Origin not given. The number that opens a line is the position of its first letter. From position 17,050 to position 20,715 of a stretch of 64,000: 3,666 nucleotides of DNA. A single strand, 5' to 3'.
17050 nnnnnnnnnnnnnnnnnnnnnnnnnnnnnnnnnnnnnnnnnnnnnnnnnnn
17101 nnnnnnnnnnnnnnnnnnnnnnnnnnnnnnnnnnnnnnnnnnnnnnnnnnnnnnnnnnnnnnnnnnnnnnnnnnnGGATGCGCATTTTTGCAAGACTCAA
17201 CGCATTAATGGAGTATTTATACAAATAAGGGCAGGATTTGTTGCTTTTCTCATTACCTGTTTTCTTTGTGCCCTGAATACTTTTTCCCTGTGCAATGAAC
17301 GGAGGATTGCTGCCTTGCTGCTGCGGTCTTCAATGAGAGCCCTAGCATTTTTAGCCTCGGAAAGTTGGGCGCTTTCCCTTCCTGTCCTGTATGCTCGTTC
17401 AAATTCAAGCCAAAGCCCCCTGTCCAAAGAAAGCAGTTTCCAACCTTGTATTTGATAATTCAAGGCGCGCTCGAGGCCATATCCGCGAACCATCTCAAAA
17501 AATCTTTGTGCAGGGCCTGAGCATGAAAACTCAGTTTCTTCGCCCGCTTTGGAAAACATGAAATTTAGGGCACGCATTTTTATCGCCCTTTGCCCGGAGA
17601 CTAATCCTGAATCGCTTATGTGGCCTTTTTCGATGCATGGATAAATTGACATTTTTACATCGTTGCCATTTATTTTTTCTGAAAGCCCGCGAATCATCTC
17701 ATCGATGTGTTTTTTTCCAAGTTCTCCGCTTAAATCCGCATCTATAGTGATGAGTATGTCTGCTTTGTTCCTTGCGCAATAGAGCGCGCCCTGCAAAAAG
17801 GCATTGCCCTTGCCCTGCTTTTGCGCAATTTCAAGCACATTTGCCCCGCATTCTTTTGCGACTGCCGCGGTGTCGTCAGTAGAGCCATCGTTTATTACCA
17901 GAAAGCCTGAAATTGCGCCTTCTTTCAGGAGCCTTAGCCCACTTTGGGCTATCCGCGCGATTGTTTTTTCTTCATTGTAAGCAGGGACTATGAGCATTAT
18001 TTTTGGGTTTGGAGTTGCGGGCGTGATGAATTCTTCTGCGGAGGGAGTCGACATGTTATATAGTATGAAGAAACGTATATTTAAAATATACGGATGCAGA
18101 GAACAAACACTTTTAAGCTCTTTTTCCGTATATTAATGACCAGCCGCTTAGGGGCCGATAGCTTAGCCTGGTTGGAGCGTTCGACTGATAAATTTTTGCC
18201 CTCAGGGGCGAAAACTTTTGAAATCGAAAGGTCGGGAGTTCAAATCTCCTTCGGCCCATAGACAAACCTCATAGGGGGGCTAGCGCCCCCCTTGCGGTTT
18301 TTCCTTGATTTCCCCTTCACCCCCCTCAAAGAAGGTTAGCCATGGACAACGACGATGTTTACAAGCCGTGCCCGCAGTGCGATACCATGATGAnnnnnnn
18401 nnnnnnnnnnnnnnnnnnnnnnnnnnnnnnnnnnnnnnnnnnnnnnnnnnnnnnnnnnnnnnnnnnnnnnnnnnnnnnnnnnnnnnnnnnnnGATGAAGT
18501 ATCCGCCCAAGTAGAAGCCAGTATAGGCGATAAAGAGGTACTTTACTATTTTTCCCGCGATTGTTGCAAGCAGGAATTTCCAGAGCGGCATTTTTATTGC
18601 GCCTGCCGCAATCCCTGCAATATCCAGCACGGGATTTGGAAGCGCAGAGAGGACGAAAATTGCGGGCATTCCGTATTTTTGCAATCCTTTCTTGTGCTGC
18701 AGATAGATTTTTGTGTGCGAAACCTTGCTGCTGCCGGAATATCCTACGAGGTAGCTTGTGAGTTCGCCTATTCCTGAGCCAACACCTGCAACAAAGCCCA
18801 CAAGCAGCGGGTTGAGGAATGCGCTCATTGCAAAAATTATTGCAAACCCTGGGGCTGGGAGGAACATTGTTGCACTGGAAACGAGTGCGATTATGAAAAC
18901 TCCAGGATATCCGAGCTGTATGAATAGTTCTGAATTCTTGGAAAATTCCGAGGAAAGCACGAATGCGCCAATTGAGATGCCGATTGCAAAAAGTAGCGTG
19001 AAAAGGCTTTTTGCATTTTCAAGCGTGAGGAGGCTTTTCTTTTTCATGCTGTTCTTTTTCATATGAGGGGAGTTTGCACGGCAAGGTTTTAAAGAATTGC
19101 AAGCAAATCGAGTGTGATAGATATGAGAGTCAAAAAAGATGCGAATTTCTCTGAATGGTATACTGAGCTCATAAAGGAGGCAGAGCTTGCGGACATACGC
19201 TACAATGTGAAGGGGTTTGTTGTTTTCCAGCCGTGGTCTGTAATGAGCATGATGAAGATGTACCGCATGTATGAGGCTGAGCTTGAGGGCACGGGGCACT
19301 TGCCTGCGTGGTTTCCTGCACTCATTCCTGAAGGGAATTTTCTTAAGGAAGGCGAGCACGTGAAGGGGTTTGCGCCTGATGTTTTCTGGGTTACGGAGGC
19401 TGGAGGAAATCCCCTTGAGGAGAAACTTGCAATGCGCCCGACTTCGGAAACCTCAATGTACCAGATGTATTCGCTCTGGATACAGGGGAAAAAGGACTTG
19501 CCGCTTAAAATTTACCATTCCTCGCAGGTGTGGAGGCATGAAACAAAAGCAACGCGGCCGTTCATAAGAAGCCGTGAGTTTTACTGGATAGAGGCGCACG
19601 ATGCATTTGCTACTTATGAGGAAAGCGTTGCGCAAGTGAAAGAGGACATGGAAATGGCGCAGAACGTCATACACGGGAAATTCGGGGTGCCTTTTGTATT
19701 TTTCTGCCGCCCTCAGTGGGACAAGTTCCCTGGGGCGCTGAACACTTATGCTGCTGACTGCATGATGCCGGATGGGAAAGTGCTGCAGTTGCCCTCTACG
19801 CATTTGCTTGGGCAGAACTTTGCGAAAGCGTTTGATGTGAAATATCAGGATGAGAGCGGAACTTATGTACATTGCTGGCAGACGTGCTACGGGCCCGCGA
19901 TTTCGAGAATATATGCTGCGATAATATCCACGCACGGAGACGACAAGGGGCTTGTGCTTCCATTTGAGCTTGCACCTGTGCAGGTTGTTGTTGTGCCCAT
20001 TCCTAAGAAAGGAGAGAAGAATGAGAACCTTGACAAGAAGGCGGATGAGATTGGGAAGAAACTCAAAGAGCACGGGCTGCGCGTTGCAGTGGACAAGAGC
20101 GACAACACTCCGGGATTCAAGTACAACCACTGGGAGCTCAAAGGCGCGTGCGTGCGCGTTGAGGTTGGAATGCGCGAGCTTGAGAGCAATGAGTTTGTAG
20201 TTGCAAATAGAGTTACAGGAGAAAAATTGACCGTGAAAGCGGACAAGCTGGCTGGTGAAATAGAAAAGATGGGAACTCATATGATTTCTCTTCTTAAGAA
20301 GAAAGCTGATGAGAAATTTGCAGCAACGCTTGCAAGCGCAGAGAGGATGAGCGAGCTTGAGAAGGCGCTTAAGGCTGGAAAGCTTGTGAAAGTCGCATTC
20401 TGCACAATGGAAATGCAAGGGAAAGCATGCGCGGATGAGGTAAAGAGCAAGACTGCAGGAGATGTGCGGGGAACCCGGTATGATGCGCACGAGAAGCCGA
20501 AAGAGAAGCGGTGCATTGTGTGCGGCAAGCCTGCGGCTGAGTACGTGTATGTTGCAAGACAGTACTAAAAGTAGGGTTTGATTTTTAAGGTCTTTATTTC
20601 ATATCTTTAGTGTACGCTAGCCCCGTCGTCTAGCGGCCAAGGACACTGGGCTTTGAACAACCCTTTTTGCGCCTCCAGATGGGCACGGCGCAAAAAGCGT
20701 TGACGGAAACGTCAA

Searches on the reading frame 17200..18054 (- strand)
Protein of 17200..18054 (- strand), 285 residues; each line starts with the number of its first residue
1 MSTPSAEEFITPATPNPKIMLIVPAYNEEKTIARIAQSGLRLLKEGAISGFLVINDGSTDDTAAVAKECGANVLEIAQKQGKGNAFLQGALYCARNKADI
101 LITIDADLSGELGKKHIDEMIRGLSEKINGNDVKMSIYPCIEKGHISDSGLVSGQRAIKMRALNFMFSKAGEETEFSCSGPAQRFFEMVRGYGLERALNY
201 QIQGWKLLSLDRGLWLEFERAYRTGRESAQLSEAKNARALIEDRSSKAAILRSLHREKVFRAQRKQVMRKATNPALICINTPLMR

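Call 57: search_protein_families(library=pfam, proteins=[window:17200-18054:-], max_evalue=0.001)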
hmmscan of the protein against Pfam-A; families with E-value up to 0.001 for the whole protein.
window:17200-18054:- (285 aa): 1 family
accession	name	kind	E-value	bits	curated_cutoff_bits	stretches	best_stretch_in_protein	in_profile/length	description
PF00535.33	Glycos_transf_2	-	9.2e-14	52.2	23.3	1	21-108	2-89/168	Glycosyl transferase family 2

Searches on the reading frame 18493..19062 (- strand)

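Call 57: search_protein_families(library=pfam, proteins=[window:18493-19062:-], max_evalue=0.001)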
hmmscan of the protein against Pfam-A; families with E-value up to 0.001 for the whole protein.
window:18493-19062:- (190 aa): 1 family
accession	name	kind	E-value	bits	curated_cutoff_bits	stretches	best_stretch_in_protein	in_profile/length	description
PF09335.16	VTT_dom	-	2.4e-14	54.3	33.9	1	71-182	2-121/123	VTT domain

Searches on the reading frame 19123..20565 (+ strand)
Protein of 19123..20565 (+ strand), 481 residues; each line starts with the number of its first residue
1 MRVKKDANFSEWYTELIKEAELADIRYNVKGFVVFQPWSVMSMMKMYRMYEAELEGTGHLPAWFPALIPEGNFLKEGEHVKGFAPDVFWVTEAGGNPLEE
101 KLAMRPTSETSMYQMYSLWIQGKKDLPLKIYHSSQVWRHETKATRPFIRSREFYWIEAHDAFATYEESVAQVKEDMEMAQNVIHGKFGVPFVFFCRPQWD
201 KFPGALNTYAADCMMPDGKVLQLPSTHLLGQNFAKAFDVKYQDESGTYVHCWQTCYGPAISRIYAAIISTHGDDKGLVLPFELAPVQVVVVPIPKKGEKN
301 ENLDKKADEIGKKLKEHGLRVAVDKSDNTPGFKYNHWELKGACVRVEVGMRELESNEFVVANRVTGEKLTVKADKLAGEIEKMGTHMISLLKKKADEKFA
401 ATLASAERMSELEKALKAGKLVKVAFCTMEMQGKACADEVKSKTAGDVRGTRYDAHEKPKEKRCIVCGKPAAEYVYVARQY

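Call 57: search_protein_families(library=pfam, proteins=[window:19123-20565:+], max_evalue=0.001)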
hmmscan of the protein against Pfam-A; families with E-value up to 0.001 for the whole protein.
window:19123-20565:+ (481 aa): 3 families
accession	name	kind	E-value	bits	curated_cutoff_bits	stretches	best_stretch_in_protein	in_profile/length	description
PF00587.30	tRNA-synt_2b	-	1.3e-27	97.5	29.3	1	96-270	5-178/179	tRNA synthetase class II core domain (G, H, P, S and T)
PF03129.25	HGTP_anticodon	-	1.4e-20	73.7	21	1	287-382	1-93/94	Anticodon binding domain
PF09180.16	ProRS-C_1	-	1.2e-13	51.4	31.5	1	410-481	2-71/71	Prolyl-tRNA synthetase, C-terminal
